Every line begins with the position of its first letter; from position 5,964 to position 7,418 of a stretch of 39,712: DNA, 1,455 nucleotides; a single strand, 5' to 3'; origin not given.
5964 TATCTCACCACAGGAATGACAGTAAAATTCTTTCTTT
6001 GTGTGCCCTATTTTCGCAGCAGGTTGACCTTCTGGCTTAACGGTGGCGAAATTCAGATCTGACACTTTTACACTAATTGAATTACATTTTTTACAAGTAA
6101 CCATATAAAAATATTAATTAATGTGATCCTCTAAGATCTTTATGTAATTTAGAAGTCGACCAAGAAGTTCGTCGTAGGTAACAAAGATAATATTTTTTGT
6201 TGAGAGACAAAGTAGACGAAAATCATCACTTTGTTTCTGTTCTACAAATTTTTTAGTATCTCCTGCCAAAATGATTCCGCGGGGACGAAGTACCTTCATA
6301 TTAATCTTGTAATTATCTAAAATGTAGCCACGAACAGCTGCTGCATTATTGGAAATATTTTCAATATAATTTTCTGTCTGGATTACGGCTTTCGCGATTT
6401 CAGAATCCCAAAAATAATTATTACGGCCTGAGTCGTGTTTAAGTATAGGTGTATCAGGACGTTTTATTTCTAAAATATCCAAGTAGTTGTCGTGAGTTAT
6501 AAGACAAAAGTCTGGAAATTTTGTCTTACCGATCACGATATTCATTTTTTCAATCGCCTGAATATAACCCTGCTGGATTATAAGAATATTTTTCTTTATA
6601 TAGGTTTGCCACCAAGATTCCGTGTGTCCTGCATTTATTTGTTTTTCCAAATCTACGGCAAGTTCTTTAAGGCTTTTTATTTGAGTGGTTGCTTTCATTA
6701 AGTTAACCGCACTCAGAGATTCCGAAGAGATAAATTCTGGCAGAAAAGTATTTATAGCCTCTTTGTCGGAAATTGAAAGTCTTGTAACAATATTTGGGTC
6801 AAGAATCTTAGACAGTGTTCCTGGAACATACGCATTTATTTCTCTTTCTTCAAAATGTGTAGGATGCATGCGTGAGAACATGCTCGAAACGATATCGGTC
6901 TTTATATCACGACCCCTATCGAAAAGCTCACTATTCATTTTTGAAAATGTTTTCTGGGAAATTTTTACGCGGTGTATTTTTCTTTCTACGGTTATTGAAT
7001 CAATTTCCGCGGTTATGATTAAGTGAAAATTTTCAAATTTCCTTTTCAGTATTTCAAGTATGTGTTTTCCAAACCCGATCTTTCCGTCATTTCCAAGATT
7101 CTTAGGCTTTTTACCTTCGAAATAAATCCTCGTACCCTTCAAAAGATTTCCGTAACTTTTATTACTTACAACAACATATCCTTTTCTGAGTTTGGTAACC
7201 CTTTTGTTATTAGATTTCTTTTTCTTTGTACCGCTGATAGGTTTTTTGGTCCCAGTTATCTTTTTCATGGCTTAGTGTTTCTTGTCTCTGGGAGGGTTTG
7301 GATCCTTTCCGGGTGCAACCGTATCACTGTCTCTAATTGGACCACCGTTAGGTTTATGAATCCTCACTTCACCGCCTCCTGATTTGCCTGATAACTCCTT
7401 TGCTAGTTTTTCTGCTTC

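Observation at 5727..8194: LexA-type repressor, DUF2188, Shedu-like DUF4263 nuclease and a Zn-ribbon protein form one tight four-gene cassette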

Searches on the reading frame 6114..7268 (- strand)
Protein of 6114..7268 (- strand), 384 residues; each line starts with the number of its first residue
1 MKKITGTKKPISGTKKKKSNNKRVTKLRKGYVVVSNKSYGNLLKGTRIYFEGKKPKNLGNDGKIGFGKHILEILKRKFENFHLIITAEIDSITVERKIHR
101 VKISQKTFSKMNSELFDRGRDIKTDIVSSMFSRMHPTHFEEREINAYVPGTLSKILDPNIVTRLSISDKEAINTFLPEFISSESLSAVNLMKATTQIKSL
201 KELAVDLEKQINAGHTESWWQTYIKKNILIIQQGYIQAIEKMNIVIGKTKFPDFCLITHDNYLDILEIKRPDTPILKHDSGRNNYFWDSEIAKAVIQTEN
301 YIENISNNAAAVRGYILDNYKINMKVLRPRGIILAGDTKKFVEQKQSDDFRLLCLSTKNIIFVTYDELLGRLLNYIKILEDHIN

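Call 3: search_protein_families(library=pfam, proteins=[window:6114-7268:-], max_evalue=1)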
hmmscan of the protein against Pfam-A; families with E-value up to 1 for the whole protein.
window:6114-7268:- (384 aa): 2 families
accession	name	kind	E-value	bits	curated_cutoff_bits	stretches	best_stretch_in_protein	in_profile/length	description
PF14082.12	SduA_C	-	2.8e-28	99.5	27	1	215-369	2-159/159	Shedu protein SduA, C-terminal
PF22935.1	RM44_endonuclase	-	0.13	12.8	27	1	97-141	44-88/139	Large ribosomal subunit protein mL44, endonuclease domain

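Call 4: search_protein_families(library=padloc, proteins=[window:6114-7268:-], max_evalue=1)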
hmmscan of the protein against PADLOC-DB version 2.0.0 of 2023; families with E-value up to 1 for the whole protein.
window:6114-7268:- (384 aa): 21 families
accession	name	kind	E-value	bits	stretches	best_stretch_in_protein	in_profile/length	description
PDLC00388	SduA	-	7.7e-27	92.4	1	119-382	124-399/402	DUF4263 domain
PDLC00385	SduA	-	3.9e-25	86.9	1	178-372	121-310/319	DUF4263 domain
PDLC00391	SduA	-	1.4e-19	68.5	1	157-371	148-394/402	DUF4263 domain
PDLC00390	SduA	-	1.5e-19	68.4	1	197-372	156-330/339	DUF4263 domain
PDLC00402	SduA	-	5.5e-18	63.1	1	171-382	134-337/354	DUF4263 domain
PDLC00399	SduA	-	1.9e-14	51.8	1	178-381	168-373/375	DUF4263 domain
PDLC04067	SduA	-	1.9e-14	51.5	1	119-380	126-406/407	-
PDLC00384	SduA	-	3.6e-14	50.4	1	101-380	170-460/476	DUF4263 domain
PDLC00405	SduA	-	3.8e-14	50.9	1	204-384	144-317/323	DUF4263 domain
PDLC00380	SduA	-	8.6e-12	42.3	1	80-373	153-462/480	DUF4263 domain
PDLC00394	SduA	-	3.7e-11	40.7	2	265-371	263-378/392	DUF4263 domain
PDLC00400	SduA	-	5.2e-11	40.5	1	179-379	91-296/308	DUF4263 domain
PDLC00392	SduA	-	3.8e-10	37.5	1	211-371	207-384/396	DUF4263 domain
PDLC00406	SduA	-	1.5e-07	29.7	1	184-371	119-317/326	DUF4263 domain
PDLC00393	SduA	-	2.8e-07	28.1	1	153-381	218-453/455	DUF4263 domain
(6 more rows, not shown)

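Call 11: find_homologous_proteins(query=window:6114-7268:-)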
Query window:6114-7268:- (384 aa): 422 proteins with E <= 0.001 among 4446 candidates; the best 120 are listed.
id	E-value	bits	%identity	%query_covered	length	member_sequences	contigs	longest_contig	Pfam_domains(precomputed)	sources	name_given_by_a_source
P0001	1.4e-249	846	100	100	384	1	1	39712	PF14082.13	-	-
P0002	1.6e-203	694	86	92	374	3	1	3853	PF14082.13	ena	-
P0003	1.8e-201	687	86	92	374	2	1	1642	PF14082.13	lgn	-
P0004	1.2e-196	672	84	92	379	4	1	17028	PF14082.13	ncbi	-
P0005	1.3e-194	665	82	92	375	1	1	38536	PF14082.13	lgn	-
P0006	5.6e-194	663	82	93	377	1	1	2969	PF14082.13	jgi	-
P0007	9.8e-193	659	79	97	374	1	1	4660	PF14082.13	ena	-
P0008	8.4e-188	642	78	95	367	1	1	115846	PF14082.13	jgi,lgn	jgi:hypothetical protein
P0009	2.5e-175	601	74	92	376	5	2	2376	PF14082.13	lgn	-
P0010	7.1e-172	590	75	92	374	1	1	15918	PF14082.13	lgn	-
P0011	1.7e-171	589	73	92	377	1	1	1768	PF14082.13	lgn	-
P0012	2.3e-168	578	70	96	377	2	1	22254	PF14082.13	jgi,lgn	-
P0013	2.3e-167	575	71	92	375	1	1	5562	PF14082.13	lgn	-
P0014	1.2e-161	556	72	90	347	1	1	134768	PF14082.13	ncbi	-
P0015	4.8e-158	544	69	92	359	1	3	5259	PF14082.13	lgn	-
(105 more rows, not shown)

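Call 12: find_related_loci(query=window:6114-7268:-, collection=genome_contigs, flank=6000)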
Query window:6114-7268:- (384 aa) in genome_contigs; peptide patterns used: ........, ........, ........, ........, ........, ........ (x = any residue, [..] = any of these).
322 stretches matched a pattern; 1 encode a relative of the query (tblastn E <= 1e-3); 1 distinct loci.
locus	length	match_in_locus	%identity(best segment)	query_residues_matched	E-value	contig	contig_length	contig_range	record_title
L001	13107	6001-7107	66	15-382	4e-164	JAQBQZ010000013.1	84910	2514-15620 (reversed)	MAG: Candidatus Taylorbacteria bacterium isolate RYN_386 scaffold_187565, whole genome shotgun sequence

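Call 14: find_encoding_contigs(protein=P0005, flank=6000, max_places=3)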
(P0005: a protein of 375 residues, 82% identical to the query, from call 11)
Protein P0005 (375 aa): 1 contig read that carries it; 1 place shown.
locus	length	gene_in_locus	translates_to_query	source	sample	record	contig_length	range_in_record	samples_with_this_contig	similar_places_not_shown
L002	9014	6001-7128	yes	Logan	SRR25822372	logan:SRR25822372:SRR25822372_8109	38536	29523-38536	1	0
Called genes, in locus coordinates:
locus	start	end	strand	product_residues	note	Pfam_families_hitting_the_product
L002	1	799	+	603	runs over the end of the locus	PF02463:SMC_N (faint), PF13175:AAA_15, PF13476:AAA_23 (weak), PF13304:AAA_21, PF13175:AAA_15, PF11398:DUF2813 (weak), PF20469:OLD-like_TOPRIM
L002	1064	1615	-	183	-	-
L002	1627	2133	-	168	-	-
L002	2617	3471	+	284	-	PF13495:Phage_int_SAM_4 (faint), PF00589:Phage_integrase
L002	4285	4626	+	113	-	-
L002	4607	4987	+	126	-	-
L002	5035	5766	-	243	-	PF02384:N6_Mtase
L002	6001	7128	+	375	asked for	PF14082:SduA_C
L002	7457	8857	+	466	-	-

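Call 16: find_related_loci(query=A1, collection=metagenome_contigs, flank=5000)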
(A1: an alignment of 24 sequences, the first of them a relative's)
Query A1 (384 aa) in metagenome_contigs; peptide patterns used: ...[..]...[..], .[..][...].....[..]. (x = any residue, [..] = any of these).
186 stretches matched a pattern; 124 encode a relative of the query (tblastn E <= 1e-3); the best 80 are kept; 80 distinct loci.
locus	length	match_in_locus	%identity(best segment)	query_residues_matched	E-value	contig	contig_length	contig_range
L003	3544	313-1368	86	31-382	0e+0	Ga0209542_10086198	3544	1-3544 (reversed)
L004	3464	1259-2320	67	31-382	1e-172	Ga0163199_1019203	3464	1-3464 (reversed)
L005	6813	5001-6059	68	31-382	1e-164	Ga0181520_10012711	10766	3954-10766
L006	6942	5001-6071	66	26-382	1e-161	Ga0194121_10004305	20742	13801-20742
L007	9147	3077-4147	67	30-382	3e-158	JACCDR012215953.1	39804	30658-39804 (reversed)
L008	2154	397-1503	64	15-382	2e-169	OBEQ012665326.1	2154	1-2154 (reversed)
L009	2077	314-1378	64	31-382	3e-165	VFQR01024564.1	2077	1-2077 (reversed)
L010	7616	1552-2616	65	30-382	1e-152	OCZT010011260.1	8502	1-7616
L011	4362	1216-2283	65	28-382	2e-156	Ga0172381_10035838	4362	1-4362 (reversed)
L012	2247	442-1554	56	10-381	5e-162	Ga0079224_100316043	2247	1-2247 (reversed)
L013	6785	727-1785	63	32-382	4e-150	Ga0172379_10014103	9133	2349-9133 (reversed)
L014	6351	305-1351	62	33-382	2e-147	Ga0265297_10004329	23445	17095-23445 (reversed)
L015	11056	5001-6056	61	30-380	6e-147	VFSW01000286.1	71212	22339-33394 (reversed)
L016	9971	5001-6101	60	11-381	6e-146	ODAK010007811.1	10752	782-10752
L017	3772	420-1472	62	30-381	3e-149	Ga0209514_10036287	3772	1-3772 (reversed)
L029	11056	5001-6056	60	31-381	5e-140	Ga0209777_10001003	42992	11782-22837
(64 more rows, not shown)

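Call 17: find_related_loci(query=A1, collection=viral_contigs, flank=5000)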
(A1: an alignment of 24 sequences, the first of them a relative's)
Query A1 (384 aa) in viral_contigs; peptide patterns used: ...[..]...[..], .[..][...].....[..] (x = any residue, [..] = any of these).
6 stretches matched a pattern, but none encodes a relative of the query by tblastn (E <= 1e-3).

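Call 34: search_solved_structures(query=window:6114-7268:-, max_evalue=0.01, show_alignments=2)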
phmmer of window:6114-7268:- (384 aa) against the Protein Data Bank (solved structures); distinct sequences matched with E-value up to 0.01: 3.
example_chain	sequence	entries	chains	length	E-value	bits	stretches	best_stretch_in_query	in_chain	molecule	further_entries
8ps4_A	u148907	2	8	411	6.2e-10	42.4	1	210-379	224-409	Shedu effector protein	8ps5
8ti8_A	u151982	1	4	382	1.1e-06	31.7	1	197-380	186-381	Shedu protein SduA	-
8ti9_E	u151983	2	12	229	1.4e-06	31.4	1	196-380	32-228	Shedu protein SduA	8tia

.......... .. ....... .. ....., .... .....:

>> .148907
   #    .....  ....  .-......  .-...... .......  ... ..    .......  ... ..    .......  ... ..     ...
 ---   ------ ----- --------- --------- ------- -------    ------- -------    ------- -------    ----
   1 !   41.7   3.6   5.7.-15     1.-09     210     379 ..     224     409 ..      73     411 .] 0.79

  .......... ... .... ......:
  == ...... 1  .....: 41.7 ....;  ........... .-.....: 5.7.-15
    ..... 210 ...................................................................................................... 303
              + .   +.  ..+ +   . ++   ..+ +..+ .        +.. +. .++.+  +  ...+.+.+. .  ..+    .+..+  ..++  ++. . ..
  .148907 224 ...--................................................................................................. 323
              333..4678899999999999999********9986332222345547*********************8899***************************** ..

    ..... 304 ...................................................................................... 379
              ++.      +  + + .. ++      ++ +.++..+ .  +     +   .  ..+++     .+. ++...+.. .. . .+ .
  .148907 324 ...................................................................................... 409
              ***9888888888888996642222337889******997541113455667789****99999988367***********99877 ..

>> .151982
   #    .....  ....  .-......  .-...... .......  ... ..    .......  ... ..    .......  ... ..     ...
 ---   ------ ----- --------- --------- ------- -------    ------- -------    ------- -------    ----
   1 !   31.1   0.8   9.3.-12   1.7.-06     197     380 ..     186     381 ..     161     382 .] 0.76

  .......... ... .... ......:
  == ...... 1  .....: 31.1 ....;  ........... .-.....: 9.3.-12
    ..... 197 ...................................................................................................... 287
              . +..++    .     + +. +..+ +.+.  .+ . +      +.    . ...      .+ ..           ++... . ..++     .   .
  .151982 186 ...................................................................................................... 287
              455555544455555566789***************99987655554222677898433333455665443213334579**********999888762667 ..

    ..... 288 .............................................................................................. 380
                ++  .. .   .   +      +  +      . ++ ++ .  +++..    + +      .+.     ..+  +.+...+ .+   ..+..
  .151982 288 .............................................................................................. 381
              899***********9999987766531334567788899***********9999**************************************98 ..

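Call 78: predict_structure(alignment_id=A1)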
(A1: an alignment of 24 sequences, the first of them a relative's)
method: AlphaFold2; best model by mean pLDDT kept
length: 384 residues; sequences in the alignment: 24
mean_pLDDT: 80.1   pTM: 0.50
mean pLDDT of the five models: 80.1, 78.2, 78.0, 77.0, 76.6
residues with pLDDT >= 90: 144; 70-90: 158; 50-70: 44; < 50: 38
segments of 3 or more residues with pLDDT < 50: 1-3, 7-27, 143-154
pLDDT, mean of each block of 10 residues (from residue 1): 44 43 52 88 89 86 87 89 90 89 88 64 75 81 43 49 62 63 67 83 93 91 88 80 75 84 90 94 94 94 91 90 85 93 94 91 94 90 80
secondary structure, 60 per line:
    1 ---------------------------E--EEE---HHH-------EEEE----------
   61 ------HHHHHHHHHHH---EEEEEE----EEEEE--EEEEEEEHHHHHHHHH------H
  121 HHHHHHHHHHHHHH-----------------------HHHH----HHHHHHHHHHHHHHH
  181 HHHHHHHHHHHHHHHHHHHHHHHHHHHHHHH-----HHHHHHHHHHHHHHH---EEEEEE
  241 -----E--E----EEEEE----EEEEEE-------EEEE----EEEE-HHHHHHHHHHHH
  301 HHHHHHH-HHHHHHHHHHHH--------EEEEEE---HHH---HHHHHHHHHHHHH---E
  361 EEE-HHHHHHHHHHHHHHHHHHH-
elements in order: E31-33 E47-50 H67-77 E81-86 E91-95 E98-104 H105-113 H120-134 H158-161 H166-211 H217-231 E235-240 E254-258 E263-268 E276-279 E284-287 H289-307 H309-320 E329-334 H344-356 E360-363 H365-383

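Call 81: fold_search(model_id=the predicted structure, library=pdb)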
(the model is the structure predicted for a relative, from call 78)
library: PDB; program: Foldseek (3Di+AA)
matches with E <= 10: 382; with E <= 0.001: 8
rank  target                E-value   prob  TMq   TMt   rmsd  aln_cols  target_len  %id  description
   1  8ps5_A                4.3e-14  1.00  0.42  0.40  16.4       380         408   18  Escherichia coli SduA complex bound to DNA (released 2025-01-22)
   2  8ti9_C                1.6e-07  1.00  0.39  0.76   4.0       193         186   21  CryoEM structure of octamer assembly of Shedu nuclease domain from Bacillus cereus (released 2024-07-31)
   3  8ti8_B                2.3e-07  1.00  0.38  0.63   8.0       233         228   20  CryoEM structure of Shedu from Bacillus cereus (released 2024-07-31)
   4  8ti8_C                2.8e-07  1.00  0.37  0.54  12.8       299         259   17  CryoEM structure of Shedu from Bacillus cereus (released 2024-07-31)
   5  8ti9_A                3.1e-07  1.00  0.38  0.68   6.6       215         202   19  CryoEM structure of octamer assembly of Shedu nuclease domain from Bacillus cereus (released 2024-07-31)
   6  8ti9_B                3.3e-07  1.00  0.40  0.77   3.7       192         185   22  CryoEM structure of octamer assembly of Shedu nuclease domain from Bacillus cereus (released 2024-07-31)
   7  8ti8_D                3.3e-07  1.00  0.37  0.55  13.4       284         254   20  CryoEM structure of Shedu from Bacillus cereus (released 2024-07-31)
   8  8ti8_A                1.4e-06  1.00  0.38  0.60  10.8       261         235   18  CryoEM structure of Shedu from Bacillus cereus (released 2024-07-31)
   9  2vld_B                1.5e-03  1.00  0.21  0.33   6.7       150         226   17  crystal structure of a repair endonuclease from Pyrococcus abyssi (released 2009-05-19)
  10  2vld_A                2.3e-03  1.00  0.21  0.33   6.7       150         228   17  crystal structure of a repair endonuclease from Pyrococcus abyssi (released 2009-05-19)
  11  5gke_A                3.3e-03  1.00  0.20  0.31   5.7       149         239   18  Structure of EndoMS-dsDNA1 complex (released 2016-11-02)
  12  9ibq_A                9.4e-03  0.60  0.18  0.23  19.3       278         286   10  Structure of BstEII with DNA substrate (released 2026-03-04)
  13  5gkj_B                1.3e-02  0.97  0.19  0.29   6.6       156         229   18  Structure of EndoMS in apo form (released 2016-11-02)
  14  2p14                  2.3e-02  0.63  0.18  0.32  11.6       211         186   12  Crystal structure of small subunit (R.BspD6I2) of the heterodimeric restriction endonuclease R.BspD6I (released 2008-03-11)
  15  7edb_A                7.0e-02  0.54  0.18  0.19  10.0       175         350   13  EcoT38I restriction endonuclease complexed with DNA (released 2022-03-16)
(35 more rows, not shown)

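Call 86: search_protein_families(library=pfam, proteins=[L006:4762-4935:+, L010:2630-2947:+], max_evalue=0.01)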
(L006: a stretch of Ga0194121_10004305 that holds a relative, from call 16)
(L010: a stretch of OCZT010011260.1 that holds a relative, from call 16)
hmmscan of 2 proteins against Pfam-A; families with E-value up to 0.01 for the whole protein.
L006:4762-4935:+ (57 aa): 1 family
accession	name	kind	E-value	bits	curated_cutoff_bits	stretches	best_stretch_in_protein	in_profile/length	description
PF14168.11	YjzC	-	8.9e-07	29.6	25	1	1-46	1-50/55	YjzC-like protein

L010:2630-2947:+ (105 aa): 0 families

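Call 89: search_protein_families(library=padloc, proteins=[L010:2630-2947:+, L006:4762-4935:+], max_evalue=0.01)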
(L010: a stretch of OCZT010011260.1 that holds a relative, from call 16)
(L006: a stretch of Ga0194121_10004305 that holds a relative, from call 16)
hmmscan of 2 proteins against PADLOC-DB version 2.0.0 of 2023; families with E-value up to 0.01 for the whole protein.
L010:2630-2947:+ (105 aa): 0 families

L006:4762-4935:+ (57 aa): 0 families

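Call 100: search_protein_families(library=ncbifam, proteins=[window:6114-7268:-], max_evalue=0.01)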
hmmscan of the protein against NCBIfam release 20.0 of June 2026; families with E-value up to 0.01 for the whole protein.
window:6114-7268:- (384 aa): 0 families

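Call 102: search_protein_families(library=ncbifam, proteins=[L029:4106-4756:+, L006:3966-4616:+], max_evalue=0.001)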
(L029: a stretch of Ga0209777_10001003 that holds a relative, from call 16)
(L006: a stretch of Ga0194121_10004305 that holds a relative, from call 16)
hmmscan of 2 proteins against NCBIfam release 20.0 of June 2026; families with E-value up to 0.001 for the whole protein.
L029:4106-4756:+ (216 aa): 2 families
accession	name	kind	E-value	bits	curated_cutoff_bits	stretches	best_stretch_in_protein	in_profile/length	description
TIGR00498.1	lexA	equivalog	7.7e-21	74.6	110.95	1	24-212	27-201/203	transcriptional repressor LexA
NF007621.2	PRK10276.1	subfamily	9.4e-09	35.3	110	1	96-211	9-115/115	translesion error-prone DNA polymerase V autoproteolytic subunit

L006:3966-4616:+ (216 aa): 2 families
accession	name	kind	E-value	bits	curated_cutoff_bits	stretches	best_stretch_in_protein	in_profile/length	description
TIGR00498.1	lexA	equivalog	9.7e-27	93.9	110.95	1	20-213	26-201/203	transcriptional repressor LexA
NF007621.2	PRK10276.1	subfamily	1.3e-12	47.8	110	1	94-212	8-115/115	translesion error-prone DNA polymerase V autoproteolytic subunit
